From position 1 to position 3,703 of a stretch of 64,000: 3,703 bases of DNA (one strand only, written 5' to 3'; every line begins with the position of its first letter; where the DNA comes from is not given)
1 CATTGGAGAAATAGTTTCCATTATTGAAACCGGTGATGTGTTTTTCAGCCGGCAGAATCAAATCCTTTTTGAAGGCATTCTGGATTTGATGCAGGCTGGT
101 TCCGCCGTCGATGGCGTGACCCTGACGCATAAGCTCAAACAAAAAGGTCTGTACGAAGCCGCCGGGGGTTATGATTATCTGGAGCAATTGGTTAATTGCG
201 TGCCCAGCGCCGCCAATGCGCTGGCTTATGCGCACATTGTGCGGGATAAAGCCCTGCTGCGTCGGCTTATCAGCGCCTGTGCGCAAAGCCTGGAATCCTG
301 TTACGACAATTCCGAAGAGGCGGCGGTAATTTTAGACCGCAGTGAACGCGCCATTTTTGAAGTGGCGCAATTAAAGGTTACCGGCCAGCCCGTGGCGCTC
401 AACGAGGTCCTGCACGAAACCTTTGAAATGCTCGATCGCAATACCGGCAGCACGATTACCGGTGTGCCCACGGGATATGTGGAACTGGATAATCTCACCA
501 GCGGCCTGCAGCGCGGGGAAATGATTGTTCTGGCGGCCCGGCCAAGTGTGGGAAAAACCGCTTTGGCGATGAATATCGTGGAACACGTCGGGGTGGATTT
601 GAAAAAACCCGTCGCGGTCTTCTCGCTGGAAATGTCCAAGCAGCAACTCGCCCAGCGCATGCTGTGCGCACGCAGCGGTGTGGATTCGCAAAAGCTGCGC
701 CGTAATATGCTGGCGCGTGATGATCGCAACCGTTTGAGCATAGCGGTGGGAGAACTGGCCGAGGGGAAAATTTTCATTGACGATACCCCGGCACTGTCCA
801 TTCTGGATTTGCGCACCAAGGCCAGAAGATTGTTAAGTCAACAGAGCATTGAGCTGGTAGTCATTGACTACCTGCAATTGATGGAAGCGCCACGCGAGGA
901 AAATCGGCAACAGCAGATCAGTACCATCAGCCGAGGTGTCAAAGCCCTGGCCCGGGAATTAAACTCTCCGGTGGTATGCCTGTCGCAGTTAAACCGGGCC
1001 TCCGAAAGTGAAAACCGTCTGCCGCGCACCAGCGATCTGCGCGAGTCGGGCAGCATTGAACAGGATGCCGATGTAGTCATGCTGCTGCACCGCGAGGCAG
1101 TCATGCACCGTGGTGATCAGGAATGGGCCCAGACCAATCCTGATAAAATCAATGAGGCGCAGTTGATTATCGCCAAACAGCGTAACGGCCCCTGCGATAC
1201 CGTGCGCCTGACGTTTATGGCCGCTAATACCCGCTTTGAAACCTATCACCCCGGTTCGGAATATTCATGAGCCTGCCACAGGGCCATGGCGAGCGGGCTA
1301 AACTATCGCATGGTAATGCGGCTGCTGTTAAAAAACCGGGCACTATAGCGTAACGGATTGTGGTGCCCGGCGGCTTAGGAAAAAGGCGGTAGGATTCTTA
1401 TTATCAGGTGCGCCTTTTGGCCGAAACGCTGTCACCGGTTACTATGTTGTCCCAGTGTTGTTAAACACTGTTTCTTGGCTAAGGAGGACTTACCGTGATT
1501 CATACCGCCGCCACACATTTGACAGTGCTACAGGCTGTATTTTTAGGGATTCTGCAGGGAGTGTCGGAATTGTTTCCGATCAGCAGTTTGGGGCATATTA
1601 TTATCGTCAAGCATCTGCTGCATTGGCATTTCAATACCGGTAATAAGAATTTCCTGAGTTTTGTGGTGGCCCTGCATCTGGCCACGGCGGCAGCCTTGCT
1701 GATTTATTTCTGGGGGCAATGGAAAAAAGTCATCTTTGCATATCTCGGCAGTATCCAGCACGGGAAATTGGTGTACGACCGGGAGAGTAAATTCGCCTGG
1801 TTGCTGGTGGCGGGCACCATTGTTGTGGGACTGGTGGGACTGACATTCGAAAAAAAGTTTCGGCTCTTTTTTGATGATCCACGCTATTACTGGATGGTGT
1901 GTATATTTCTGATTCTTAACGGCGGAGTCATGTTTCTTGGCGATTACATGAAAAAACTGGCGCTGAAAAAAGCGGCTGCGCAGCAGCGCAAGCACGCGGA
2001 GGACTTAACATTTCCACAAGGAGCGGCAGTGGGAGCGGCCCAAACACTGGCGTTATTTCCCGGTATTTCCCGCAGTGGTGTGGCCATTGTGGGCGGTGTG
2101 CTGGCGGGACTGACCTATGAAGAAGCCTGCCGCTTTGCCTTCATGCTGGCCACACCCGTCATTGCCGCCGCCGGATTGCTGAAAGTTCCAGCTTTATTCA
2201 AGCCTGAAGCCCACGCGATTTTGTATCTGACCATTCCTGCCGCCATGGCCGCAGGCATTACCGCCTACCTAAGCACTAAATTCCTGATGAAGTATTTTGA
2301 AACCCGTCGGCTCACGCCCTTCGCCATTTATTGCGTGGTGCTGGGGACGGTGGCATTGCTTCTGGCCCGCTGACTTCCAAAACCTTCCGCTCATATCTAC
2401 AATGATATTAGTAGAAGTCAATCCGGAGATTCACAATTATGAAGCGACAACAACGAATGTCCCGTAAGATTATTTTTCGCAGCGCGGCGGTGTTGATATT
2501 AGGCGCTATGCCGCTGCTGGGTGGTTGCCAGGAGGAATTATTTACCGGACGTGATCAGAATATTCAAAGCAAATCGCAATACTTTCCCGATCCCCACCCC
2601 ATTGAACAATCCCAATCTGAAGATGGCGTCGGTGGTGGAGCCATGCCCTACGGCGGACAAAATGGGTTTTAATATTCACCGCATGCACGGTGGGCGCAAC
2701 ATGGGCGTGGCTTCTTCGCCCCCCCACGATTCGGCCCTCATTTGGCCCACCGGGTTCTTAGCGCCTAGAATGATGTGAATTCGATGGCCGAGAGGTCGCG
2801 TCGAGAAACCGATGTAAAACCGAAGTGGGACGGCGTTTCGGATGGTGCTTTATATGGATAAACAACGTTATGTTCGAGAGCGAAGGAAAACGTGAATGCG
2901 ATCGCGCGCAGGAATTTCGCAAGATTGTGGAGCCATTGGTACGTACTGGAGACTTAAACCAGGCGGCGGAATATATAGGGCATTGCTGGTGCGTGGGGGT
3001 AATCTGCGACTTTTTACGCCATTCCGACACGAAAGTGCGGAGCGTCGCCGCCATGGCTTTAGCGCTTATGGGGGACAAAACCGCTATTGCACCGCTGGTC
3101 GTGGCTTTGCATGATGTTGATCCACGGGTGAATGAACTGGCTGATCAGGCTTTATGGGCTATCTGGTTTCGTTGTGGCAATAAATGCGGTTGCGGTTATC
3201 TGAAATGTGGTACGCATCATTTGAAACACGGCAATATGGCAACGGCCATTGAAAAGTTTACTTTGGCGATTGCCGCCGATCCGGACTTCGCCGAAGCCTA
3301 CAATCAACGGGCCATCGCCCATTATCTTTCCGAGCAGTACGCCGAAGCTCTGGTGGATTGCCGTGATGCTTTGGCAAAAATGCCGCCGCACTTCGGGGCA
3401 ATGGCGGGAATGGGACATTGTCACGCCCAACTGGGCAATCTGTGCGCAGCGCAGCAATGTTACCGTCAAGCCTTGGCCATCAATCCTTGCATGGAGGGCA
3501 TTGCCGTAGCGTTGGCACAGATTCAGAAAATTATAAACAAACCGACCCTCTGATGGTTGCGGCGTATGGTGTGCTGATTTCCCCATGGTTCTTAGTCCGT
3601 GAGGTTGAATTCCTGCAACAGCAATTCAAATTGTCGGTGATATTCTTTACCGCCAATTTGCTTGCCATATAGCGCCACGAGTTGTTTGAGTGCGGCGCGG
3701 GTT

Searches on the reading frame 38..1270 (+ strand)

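Call 80: search_protein_families(library=pfam, proteins=[window:38-1270:+], max_evalue=0.00001)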
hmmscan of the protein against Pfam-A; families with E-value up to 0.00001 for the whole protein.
window:38-1270:+ (410 aa): 3 families
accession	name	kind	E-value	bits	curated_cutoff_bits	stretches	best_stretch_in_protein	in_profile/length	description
PF03796.21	DnaB_C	-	3.7e-99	331.7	27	1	142-401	1-254/255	DnaB-like helicase C terminal domain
PF00772.26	DnaB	-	1.8e-15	57.3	23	1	1-70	34-103/103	DnaB-like helicase N terminal domain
PF13481.12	AAA_25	-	3.4e-12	46.8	27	1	153-320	25-192/195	AAA domain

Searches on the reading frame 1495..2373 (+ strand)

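Call 80: search_protein_families(library=pfam, proteins=[window:1495-2373:+], max_evalue=0.00001)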
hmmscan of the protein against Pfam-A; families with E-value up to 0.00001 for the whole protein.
window:1495-2373:+ (292 aa): 1 family
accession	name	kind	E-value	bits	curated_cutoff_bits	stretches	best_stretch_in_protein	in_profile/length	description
PF02673.24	BacA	-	1.1e-67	228.9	33.4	1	14-286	1-257/257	Bacitracin resistance protein BacA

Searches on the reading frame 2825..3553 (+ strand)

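Call 80: search_protein_families(library=pfam, proteins=[window:2825-3553:+], max_evalue=0.00001)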
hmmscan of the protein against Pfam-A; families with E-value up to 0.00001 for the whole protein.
window:2825-3553:+ (242 aa): 7 families
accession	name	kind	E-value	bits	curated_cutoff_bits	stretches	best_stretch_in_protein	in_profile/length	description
PF07719.23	TPR_2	-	1e-13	50.7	27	0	156-188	1-33/34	Tetratricopeptide repeat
PF00515.34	TPR_1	-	5.7e-12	45.4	27.8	0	156-184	1-29/34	Tetratricopeptide repeat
PF14559.12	TPR_19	-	1.8e-08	35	25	0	169-221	4-56/68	Tetratricopeptide repeat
PF13414.12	TPR_11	-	3.4e-08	33.5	26.8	0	136-167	8-39/42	TPR repeat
PF13646.12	HEAT_2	-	4.3e-07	30.6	27.7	1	61-110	5-55/88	HEAT repeats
PF13181.12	TPR_8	-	4.4e-07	30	25.7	0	195-221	6-32/34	Tetratricopeptide repeat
PF13431.12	TPR_17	-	9.7e-06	25.9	24.4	0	146-176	3-33/34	Tetratricopeptide repeat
